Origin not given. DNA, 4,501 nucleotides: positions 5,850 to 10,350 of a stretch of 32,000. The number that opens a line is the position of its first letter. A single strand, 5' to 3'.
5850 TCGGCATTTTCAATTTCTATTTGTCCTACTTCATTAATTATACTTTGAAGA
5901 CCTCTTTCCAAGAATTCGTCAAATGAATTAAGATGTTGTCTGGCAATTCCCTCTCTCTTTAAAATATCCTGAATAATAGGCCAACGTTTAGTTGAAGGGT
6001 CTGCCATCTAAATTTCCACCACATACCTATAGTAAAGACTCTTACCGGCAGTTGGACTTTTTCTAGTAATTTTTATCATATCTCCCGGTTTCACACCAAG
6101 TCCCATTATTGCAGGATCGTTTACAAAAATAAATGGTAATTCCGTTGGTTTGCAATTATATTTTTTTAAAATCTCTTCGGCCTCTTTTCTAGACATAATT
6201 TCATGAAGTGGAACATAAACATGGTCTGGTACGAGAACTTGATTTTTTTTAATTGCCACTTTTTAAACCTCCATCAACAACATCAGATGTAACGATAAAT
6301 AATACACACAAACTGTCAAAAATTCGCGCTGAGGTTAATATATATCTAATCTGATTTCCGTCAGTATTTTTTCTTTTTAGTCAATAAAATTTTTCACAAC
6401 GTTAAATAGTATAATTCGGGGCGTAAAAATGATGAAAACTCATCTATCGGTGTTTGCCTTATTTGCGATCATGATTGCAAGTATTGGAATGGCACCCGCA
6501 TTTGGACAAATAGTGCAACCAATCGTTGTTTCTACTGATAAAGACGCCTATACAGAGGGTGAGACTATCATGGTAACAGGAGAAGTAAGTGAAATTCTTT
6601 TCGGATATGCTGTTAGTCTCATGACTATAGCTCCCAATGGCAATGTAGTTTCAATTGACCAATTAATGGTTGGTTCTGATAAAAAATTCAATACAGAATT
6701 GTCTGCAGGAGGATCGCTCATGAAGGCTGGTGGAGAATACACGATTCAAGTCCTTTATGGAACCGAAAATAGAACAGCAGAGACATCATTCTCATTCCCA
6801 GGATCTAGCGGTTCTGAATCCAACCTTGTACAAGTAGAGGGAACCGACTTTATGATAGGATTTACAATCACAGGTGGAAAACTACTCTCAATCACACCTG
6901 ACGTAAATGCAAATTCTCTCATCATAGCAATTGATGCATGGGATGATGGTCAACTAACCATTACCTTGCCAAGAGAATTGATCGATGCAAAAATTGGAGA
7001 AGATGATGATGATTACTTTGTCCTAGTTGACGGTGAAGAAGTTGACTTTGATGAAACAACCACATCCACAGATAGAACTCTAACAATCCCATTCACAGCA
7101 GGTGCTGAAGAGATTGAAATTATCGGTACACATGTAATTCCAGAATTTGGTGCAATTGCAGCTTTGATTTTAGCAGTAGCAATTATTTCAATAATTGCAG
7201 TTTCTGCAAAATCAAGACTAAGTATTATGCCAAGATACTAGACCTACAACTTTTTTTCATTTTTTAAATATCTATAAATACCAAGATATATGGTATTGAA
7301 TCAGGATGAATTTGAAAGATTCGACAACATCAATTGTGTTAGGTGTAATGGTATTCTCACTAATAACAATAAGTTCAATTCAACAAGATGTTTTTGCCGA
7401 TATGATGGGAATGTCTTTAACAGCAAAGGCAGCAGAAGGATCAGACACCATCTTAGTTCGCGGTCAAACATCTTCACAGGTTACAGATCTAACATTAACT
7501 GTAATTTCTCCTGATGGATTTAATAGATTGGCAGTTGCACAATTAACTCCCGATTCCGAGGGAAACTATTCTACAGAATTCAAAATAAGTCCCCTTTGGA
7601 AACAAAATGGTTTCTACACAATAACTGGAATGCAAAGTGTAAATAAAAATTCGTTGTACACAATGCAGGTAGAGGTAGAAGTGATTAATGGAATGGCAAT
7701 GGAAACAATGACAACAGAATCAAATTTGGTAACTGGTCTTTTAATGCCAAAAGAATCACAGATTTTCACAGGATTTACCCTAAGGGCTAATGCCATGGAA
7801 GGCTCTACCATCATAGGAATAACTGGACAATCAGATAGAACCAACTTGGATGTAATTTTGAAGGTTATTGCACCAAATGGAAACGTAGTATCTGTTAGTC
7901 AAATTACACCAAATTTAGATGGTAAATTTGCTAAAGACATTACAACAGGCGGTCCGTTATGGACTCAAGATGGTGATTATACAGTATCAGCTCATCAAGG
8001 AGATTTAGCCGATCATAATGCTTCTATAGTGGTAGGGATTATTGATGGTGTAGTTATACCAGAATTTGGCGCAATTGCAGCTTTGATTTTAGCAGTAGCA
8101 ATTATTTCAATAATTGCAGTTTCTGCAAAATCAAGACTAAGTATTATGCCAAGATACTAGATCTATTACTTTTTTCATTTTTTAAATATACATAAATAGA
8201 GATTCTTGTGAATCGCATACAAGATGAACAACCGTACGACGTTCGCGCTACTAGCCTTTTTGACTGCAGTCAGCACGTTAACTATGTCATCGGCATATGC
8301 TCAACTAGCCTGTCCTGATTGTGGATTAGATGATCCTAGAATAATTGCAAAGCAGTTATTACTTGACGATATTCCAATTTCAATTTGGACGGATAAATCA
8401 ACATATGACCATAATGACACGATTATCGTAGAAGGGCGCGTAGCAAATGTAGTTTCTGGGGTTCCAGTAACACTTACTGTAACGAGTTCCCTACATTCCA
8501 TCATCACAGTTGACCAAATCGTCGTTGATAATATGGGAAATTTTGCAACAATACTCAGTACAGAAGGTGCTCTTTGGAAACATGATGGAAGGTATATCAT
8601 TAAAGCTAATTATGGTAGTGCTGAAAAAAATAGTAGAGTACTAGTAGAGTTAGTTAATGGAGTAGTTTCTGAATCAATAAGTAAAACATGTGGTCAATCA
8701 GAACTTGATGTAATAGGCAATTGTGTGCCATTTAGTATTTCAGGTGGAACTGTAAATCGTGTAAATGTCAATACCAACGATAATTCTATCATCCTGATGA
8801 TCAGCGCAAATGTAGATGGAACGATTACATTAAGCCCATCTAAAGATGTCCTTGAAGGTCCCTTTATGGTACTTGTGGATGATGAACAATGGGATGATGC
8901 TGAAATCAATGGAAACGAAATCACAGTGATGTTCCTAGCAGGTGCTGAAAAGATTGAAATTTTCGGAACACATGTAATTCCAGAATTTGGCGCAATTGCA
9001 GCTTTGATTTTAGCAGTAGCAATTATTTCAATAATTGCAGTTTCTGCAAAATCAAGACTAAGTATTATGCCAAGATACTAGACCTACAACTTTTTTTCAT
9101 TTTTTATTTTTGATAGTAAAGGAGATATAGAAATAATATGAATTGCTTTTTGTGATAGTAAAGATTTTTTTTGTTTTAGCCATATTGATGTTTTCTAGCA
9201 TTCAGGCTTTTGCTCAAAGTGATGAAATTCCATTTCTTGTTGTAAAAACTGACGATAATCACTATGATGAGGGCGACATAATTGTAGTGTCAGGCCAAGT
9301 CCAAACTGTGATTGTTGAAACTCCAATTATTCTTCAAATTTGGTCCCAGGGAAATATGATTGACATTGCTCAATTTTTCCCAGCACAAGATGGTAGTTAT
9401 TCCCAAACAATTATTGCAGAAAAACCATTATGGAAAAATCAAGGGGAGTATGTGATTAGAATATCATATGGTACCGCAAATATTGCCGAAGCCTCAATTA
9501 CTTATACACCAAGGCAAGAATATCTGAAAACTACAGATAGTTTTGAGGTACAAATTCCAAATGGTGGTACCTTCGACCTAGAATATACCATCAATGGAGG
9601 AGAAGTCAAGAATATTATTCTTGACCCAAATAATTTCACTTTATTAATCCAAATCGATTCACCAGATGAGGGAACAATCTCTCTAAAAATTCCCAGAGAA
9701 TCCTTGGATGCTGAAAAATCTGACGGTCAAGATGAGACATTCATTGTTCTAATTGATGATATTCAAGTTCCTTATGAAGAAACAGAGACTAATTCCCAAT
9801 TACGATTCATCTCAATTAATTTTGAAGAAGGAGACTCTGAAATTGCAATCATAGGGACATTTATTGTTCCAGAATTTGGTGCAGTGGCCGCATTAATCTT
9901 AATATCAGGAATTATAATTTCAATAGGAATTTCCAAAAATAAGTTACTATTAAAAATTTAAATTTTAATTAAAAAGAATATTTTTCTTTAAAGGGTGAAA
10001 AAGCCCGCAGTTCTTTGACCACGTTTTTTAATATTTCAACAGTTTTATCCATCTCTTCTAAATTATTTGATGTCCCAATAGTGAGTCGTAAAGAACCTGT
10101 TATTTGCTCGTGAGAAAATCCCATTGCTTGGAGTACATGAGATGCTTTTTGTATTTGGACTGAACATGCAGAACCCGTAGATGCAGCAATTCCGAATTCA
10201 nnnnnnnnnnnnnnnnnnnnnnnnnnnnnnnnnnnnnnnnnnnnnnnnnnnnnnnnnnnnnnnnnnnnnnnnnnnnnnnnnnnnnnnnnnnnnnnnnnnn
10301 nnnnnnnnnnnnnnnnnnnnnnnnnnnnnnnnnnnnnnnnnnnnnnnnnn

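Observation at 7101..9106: Nucleotide-identical 3' ends plus partly conserved terminator/promoter spacers across three otherwise divergent paralogues (concerted evolution)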

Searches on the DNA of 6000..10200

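Call 21: search_rna_families(source=window, start=6000, end=10200, threshold=evalue, max_evalue=1)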
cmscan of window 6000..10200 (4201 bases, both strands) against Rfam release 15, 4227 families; matches with E-value up to 1: 1.
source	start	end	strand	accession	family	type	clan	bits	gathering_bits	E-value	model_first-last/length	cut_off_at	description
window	8875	8931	+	RF01133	sR3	Gene; snRNA; snoRNA; CD-box;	-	15.7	41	0.96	1-55/55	no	Small nucleolar RNA sR3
